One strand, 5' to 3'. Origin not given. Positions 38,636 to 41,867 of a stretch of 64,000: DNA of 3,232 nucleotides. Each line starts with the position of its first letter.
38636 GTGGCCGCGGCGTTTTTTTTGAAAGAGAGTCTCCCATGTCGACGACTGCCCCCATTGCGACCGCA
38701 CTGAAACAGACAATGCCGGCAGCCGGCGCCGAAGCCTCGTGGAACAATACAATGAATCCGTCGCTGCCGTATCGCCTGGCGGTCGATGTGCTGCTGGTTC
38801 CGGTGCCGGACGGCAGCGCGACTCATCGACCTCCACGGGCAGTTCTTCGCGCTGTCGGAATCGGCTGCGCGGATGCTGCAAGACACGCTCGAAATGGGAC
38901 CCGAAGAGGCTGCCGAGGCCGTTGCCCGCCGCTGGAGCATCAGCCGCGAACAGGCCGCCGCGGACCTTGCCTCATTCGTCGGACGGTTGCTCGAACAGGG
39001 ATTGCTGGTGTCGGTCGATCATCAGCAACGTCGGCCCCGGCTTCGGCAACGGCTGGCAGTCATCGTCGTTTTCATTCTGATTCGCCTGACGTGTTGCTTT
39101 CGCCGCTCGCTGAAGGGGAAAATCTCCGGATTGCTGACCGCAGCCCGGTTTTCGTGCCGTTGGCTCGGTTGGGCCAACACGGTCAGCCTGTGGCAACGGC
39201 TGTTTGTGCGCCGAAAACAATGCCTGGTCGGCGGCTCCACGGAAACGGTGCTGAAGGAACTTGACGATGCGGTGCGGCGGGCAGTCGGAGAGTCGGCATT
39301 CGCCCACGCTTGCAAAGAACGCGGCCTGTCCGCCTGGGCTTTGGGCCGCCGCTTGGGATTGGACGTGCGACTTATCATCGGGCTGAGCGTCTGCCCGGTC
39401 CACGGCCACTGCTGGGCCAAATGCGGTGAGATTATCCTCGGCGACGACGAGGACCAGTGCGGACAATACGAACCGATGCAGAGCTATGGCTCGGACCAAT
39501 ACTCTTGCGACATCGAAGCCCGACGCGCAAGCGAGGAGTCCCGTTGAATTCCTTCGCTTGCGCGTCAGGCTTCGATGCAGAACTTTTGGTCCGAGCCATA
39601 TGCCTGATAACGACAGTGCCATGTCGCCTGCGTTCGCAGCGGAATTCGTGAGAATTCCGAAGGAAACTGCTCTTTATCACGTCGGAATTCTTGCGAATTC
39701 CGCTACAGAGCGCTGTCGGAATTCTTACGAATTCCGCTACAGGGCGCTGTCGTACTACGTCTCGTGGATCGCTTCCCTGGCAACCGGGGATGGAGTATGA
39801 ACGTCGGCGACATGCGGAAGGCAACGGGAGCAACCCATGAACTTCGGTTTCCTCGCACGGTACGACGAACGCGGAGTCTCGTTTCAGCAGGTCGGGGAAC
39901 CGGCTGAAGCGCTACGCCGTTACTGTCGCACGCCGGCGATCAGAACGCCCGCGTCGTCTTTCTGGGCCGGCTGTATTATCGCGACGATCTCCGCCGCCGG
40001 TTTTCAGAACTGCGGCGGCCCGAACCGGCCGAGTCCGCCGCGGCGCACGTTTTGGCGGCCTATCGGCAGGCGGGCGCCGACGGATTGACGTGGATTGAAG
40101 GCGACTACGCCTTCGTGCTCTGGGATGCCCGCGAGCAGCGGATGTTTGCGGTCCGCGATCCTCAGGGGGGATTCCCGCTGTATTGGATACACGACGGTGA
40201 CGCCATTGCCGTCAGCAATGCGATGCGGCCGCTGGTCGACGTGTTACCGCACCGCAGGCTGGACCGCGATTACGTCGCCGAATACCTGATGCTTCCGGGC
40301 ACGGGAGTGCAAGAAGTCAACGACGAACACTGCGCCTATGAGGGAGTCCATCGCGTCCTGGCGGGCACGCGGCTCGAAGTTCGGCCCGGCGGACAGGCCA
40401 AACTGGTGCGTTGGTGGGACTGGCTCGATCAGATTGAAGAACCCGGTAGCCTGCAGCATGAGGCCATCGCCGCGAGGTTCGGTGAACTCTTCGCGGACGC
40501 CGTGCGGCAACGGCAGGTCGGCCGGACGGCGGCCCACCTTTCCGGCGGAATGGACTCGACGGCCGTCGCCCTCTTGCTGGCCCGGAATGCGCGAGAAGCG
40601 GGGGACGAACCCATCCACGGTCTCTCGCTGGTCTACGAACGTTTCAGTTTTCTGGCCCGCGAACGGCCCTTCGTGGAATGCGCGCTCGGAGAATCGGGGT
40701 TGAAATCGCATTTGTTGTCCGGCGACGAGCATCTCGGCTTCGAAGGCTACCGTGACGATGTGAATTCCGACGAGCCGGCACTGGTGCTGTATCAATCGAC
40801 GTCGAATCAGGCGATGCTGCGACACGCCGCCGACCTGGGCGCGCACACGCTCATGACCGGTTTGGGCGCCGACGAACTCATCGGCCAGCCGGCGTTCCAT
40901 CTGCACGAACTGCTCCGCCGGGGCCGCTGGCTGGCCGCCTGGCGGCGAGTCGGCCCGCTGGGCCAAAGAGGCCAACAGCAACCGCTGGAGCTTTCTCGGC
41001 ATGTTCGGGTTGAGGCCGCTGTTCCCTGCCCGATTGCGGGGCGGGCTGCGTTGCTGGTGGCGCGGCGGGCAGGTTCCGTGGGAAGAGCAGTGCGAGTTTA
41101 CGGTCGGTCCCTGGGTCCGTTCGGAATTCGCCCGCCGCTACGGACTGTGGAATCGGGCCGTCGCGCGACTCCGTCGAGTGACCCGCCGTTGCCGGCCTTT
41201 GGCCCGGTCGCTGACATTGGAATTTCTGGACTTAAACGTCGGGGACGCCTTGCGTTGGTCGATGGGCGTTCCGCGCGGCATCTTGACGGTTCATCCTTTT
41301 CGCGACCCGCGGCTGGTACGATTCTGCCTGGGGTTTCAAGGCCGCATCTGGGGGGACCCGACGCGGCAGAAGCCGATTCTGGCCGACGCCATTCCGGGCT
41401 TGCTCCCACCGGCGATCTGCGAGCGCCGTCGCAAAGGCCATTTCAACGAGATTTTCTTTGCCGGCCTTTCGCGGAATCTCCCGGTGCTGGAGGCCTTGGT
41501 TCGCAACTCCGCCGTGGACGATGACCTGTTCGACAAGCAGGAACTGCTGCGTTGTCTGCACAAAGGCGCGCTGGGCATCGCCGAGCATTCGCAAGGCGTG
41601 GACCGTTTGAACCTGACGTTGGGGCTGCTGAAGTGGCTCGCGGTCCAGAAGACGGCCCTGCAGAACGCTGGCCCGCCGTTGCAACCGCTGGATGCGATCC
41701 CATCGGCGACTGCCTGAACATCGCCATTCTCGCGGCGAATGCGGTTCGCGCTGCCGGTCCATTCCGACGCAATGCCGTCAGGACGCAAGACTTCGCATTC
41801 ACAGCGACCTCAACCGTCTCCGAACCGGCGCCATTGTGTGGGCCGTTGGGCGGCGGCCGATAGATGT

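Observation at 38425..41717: Compact lasso-peptide biosynthetic gene cluster in the planctomycete block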

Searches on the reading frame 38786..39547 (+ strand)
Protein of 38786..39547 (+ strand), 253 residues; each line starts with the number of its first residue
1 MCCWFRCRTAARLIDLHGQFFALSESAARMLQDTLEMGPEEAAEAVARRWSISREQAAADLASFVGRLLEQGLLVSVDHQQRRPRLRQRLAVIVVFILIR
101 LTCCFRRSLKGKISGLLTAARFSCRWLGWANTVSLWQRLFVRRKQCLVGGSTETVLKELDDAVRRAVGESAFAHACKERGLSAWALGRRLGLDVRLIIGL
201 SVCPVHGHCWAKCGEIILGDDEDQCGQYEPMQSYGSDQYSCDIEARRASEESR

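Call 4: search_protein_families(library=pfam, proteins=[window:38786-39547:+], max_evalue=0.1)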
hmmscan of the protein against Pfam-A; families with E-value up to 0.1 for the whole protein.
window:38786-39547:+ (253 aa): 2 families
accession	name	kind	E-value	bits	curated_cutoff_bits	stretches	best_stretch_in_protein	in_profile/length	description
PF13471.12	Transglut_core3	-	1.2e-09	38.6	26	1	152-232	34-116/117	Transglutaminase-like superfamily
PF05402.18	PqqD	-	2.1e-07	31.6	23.4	1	18-74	10-67/67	Coenzyme PQQ synthesis protein D (PqqD)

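Call 5: find_homologous_proteins(query=window:38786-39547:+)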
Query window:38786-39547:+ (253 aa): 23 proteins with E <= 0.001 among 3772 candidates.
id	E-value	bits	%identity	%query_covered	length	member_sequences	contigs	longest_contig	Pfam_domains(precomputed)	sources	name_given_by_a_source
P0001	4.2e-165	565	100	100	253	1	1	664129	PF13471.13,PF05402.19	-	-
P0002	4.5e-79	283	59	89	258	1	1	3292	PF13471.13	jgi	-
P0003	5.3e-75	270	57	89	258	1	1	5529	PF13471.13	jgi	jgi:hypothetical protein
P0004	2.5e-72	261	55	89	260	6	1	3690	PF13471.13,PF05402.19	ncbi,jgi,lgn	-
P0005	1.5e-69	252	52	89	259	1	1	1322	PF13471.13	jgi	jgi:Transglutaminase-like superfamily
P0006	6.4e-68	247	52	89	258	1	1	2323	PF13471.13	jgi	jgi:hypothetical protein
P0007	1.3e-66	243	49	89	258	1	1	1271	PF13471.13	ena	-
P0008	3.4e-66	241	50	89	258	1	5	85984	PF13471.13,PF05402.19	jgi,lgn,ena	jgi:hypothetical protein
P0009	1.0e-65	240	51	89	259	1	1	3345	PF13471.13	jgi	jgi:hypothetical protein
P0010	5.7e-64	234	51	89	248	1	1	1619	PF13471.13,PF05402.19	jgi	jgi:hypothetical protein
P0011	8.2e-64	233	50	89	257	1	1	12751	PF13471.13,PF05402.19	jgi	jgi:hypothetical protein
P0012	1.2e-63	233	50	89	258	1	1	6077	PF13471.13,PF05402.19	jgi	jgi:hypothetical protein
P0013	2.0e-62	229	48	89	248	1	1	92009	PF13471.13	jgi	jgi:hypothetical protein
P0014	4.1e-61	225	48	89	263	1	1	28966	PF13471.13,PF05402.19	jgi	jgi:citrate lyase beta subunit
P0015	4.3e-60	221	48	89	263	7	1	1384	PF13471.13,PF05402.19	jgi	jgi:hypothetical protein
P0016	5.4e-60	221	48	89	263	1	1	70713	PF13471.13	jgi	jgi:transglutaminase superfamily protein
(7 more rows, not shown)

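Call 7: find_encoding_contigs(protein=P0008, flank=6000, max_places=3)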
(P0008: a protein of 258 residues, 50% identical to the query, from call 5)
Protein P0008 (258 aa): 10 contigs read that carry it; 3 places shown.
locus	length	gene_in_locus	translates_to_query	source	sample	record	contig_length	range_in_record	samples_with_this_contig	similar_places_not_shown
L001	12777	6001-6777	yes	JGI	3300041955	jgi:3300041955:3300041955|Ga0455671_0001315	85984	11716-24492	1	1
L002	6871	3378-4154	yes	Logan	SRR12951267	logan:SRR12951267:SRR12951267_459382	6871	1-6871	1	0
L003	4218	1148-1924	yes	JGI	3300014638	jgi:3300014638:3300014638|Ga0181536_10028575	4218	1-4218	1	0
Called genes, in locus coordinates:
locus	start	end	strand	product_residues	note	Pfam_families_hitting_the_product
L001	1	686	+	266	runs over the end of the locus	PF00142:Fer4_NifH (weak), PF01656:CbiA, PF02374:ArsA_ATPase (weak), PF06564:CBP_BcsQ, PF09140:MipZ, PF10609:ParA, PF13614:AAA_31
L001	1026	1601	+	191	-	-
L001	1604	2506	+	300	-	PF01564:Spermine_synth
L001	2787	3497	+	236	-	PF12728:HTH_17, PF00359:PTS_EIIA_2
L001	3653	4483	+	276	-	-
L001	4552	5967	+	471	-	-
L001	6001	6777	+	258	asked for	PF05402:PqqD (faint), PF13471:Transglut_core3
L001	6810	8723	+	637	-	PF13522:GATase_6, PF13537:GATase_7, PF00733:Asn_synthase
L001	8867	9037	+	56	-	-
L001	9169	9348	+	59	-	-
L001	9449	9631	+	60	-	-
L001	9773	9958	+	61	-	-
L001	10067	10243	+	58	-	-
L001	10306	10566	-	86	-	-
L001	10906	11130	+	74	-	-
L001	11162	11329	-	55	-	-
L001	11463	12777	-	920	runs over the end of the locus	-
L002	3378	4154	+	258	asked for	PF05402:PqqD (faint), PF13471:Transglut_core3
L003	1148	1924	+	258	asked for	PF05402:PqqD (faint), PF13471:Transglut_core3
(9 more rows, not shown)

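Call 16: search_protein_families(library=ncbifam, proteins=[L001:6001-6777:+, L001:6810-8723:+, L001:9773-9958:+], max_evalue=0.01)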
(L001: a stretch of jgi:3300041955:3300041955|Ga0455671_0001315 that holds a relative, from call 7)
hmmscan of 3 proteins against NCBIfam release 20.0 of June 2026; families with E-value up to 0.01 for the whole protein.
L001:6001-6777:+ (258 aa): 2 families
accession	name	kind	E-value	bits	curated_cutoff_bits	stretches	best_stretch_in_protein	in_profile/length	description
NF033537.1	lasso_biosyn_B2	equivalog_domain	5.2e-10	39.8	33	1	136-256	7-131/132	lasso peptide biosynthesis B2 protein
NF033530.1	lasso_PqqD_Strm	exception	3.5e-05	23.9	70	1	23-97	2-77/78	lasso peptide biosynthesis PqqD family chaperone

L001:6810-8723:+ (637 aa): 6 families
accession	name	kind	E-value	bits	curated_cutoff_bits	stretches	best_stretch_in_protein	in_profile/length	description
NF033561.1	macrolact_Ik_Al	subfamily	9e-51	173.1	300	1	88-603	80-556/561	albusnodin/ikarugamycin family macrolactam cyclase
NF033535.1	lass_lactam_cya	exception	2.2e-46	158.7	525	2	45-399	77-426/668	lasso peptide isopeptide bond-forming cyclase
TIGR01536.1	asn_synth_AEB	equivalog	7.6e-26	91.2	267.1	1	41-534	74-516/517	asparagine synthase (glutamine-hydrolyzing)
TIGR03108.1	eps_aminotran_1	hypoth_equivalog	5.6e-19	68.2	816.9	1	34-269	66-295/628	XrtA/PEP-CTERM system amidotransferase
TIGR03104.1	trio_amidotrans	equivalog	1.6e-15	56.4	570.1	1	40-251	72-283/589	N-acetylglutaminylglutamine amidotransferase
NF006949.0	PRK09431.1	equivalog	6.2e-09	34.9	499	1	71-121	102-152/554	asparagine synthase B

L001:9773-9958:+ (61 aa): 0 families

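Call 17: search_protein_families(library=pfam, proteins=[L001:4552-5967:+, L001:3653-4483:+], max_evalue=0.01)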
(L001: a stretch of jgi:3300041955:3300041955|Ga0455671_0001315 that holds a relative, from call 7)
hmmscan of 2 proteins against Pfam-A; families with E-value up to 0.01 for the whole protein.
L001:4552-5967:+ (471 aa): 0 families

L001:3653-4483:+ (276 aa): 0 families

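Call 23: find_encoding_contigs(protein=P0001, flank=10000, max_places=3)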
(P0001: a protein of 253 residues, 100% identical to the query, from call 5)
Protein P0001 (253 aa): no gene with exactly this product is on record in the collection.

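Call 35: find_encoding_contigs(protein=P0002, flank=6000, max_places=1)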
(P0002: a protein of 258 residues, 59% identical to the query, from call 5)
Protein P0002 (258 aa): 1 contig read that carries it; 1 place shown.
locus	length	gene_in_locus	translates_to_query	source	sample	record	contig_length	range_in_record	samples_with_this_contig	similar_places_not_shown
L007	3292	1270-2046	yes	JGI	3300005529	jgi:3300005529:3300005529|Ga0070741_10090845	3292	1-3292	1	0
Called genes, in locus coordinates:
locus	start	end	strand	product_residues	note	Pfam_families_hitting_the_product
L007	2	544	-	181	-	?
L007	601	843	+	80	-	-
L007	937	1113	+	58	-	-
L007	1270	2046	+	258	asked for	PF13471:Transglut_core3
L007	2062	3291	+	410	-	?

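Call 36: find_encoding_contigs(protein=P0003, flank=6000, max_places=1)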
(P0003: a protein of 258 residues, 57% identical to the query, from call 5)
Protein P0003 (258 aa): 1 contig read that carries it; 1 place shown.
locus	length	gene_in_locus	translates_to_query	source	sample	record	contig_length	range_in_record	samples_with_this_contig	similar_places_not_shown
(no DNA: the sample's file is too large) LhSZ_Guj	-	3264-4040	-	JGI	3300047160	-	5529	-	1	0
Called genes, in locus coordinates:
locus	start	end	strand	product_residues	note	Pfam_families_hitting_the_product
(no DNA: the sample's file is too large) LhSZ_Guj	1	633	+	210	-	?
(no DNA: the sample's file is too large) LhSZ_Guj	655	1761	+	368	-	PF25919:BSH_CusB (faint), PF25917:BSH_RND, PF25973:BSH_CzcB, PF25984:BSH_YknX (weak), PF25881:HH_YBHG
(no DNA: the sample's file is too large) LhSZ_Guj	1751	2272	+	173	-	PF00156:Pribosyltran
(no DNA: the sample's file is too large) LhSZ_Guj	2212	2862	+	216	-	PF00582:Usp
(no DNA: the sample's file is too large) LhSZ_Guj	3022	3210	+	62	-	-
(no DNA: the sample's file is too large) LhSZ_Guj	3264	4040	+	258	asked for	PF13471:Transglut_core3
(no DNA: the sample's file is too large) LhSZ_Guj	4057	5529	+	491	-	?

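Call 37: find_encoding_contigs(protein=P0013, flank=6000, max_places=1)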
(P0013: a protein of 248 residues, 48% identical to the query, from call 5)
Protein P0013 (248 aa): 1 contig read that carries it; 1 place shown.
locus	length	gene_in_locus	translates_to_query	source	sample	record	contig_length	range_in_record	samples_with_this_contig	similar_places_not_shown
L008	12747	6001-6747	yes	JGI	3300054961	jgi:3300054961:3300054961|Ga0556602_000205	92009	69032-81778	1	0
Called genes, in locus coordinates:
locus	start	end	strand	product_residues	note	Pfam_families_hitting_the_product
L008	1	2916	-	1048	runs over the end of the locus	PF02463:SMC_N (weak), PF13476:AAA_23, PF13555:AAA_29 (weak)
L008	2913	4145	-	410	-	PF00149:Metallophos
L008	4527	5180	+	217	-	PF07638:Sigma70_ECF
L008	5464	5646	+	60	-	-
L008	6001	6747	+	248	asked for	PF13471:Transglut_core3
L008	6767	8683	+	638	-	PF13522:GATase_6, PF13537:GATase_7, PF00733:Asn_synthase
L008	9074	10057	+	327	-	PF13748:ABC_membrane_3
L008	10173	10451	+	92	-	-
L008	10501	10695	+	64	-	-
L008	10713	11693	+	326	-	PF13471:Transglut_core3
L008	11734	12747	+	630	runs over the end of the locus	PF13522:GATase_6, PF13537:GATase_7, PF00733:Asn_synthase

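Call 38: find_encoding_contigs(protein=P0016, flank=6000, max_places=1)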
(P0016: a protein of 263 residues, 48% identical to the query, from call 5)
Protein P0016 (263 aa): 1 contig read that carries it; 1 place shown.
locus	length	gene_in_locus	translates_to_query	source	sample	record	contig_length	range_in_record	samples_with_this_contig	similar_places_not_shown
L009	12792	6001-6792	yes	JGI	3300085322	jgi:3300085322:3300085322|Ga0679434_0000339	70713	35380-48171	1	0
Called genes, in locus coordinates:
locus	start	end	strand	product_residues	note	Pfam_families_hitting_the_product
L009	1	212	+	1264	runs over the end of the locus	PF00069:Pkinase, PF07714:PK_Tyr_Ser-Thr, PF03109:ABC1 (weak), PF12169:DNA_pol3_gamma3 (faint), PF14908:HU-CCDC81_euk_1 (faint)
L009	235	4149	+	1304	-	PF00069:Pkinase, PF07714:PK_Tyr_Ser-Thr, PF03109:ABC1 (weak)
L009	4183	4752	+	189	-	PF07638:Sigma70_ECF, PF04545:Sigma70_r4 (faint), PF08281:Sigma70_r4_2 (weak)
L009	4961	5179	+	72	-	-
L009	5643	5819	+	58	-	-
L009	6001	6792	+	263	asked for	PF13471:Transglut_core3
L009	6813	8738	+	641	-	PF13522:GATase_6, PF13537:GATase_7, PF00733:Asn_synthase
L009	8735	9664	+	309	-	PF13748:ABC_membrane_3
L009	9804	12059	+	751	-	PF00069:Pkinase, PF07714:PK_Tyr_Ser-Thr, PF03781:FGE-sulfatase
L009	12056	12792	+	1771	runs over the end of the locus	PF23414:Beta-prop_EML_2 (faint), PF00400:WD40, PF23381:Beta-prop_IFT122_1st, PF24807:WD40_CDC20-Fz (weak), PF24814:WD40_Prp19, PF25173:Beta-prop_WDR3_1st (weak), PF25174:Beta-prop_THOC3, PF25175:Beta-prop_WDR5 (weak), +7 more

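Call 72: search_protein_families(library=ncbifam, proteins=[L009:8735-9664:+, L008:9074-10057:+, L009:4183-4752:+, L008:4527-5180:+], max_evalue=0.01)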
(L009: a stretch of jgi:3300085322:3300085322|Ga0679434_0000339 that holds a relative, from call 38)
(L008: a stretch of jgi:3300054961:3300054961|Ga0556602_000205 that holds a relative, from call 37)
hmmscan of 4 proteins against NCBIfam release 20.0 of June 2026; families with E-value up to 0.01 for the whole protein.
L009:8735-9664:+ (309 aa): 0 families

L008:9074-10057:+ (327 aa): 0 families

L009:4183-4752:+ (189 aa): 11 families
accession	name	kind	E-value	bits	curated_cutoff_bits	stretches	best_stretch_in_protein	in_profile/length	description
TIGR02999.1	Sig-70_X6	subfamily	1.2e-61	207.8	126.15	1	4-185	3-182/183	ECF-type sigma factor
TIGR02937.1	sigma70-ECF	superfamily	3.4e-14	52.8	42.9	1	20-182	3-162/165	sigma-70 family RNA polymerase sigma factor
NF009179.0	PRK12527.1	equivalog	1.3e-06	28.6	162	1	41-179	13-147/159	RNA polymerase sigma factor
TIGR02983.1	SigE-fam_strep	subfamily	8.8e-06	25.7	141.55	1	39-185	22-158/162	SigE family RNA polymerase sigma factor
TIGR02984.1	Sig-70_plancto1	subfamily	6.7e-05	22.5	183.75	1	127-182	133-185/189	RNA polymerase sigma-70 factor, Planctomycetaceae-specific subfamily 1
NF007225.0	PRK09643.1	equivalog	7.3e-05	22.5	190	1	7-185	16-182/204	RNA polymerase sigma factor SigM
NF009166.1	PRK12513.1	equivalog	9.7e-05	22.1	206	1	8-186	12-187/193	RNA polymerase sigma factor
NF007227.0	PRK09645.1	subfamily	0.00014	21.8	202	1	13-185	4-170/177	sigma-70 family RNA polymerase sigma factor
NF007230.0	PRK09648.1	subfamily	0.00014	21.7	209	1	4-168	12-172/195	RNA polymerase sigma factor ShbA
NF007220.0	PRK09639.1-5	equivalog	0.00095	19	260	1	49-168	29-147/181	RNA polymerase sigma factor SigX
NF009180.0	PRK12528.1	subfamily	0.0023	18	184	1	45-184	30-162/165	RNA polymerase sigma factor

L008:4527-5180:+ (217 aa): 4 families
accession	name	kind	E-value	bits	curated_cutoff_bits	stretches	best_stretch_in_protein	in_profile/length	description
TIGR02984.1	Sig-70_plancto1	subfamily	5.1e-09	36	183.75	1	31-121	10-99/189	RNA polymerase sigma-70 factor, Planctomycetaceae-specific subfamily 1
TIGR02937.1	sigma70-ECF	superfamily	0.00038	20.1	42.9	1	31-201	4-161/165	sigma-70 family RNA polymerase sigma factor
TIGR02985.1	Sig70_bacteroi1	subfamily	0.0026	18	126.4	1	33-191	6-148/162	RNA polymerase sigma-70 factor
NF009172.0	PRK12519.1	subfamily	0.0041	16.7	222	1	31-170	32-153/194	RNA polymerase sigma factor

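Call 75: search_solved_structures(query=L009:8735-9664:+, max_evalue=1)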
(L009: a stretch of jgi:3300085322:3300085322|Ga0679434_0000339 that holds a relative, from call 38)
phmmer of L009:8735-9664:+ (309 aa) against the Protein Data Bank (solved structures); distinct sequences matched with E-value up to 1: 0.

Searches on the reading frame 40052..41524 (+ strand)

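Call 4: search_protein_families(library=pfam, proteins=[window:40052-41524:+], max_evalue=0.1)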
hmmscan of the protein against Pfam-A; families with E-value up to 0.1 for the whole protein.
window:40052-41524:+ (490 aa): 4 families
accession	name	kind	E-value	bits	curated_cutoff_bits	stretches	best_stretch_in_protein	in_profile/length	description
PF00733.27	Asn_synthase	-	7.4e-12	46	21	1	144-324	3-172/354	Asparagine synthase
PF13537.11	GATase_7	-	1e-10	42.1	25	1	3-61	61-121/123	Glutamine amidotransferase domain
PF13522.11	GATase_6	-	6.7e-06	26.6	27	1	2-54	75-127/130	Glutamine amidotransferase domain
PF12481.13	DUF3700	-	1.3e-05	25.2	27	1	15-54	129-168/228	Aluminium induced protein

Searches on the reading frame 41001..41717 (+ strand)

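Call 4: search_protein_families(library=pfam, proteins=[window:41001-41717:+], max_evalue=0.1)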
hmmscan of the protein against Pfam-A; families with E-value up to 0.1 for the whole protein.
window:41001-41717:+ (238 aa): 1 family
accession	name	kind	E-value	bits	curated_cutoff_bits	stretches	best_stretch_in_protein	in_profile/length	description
PF00733.27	Asn_synthase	-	3.5e-08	33.9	21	1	59-213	199-353/354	Asparagine synthase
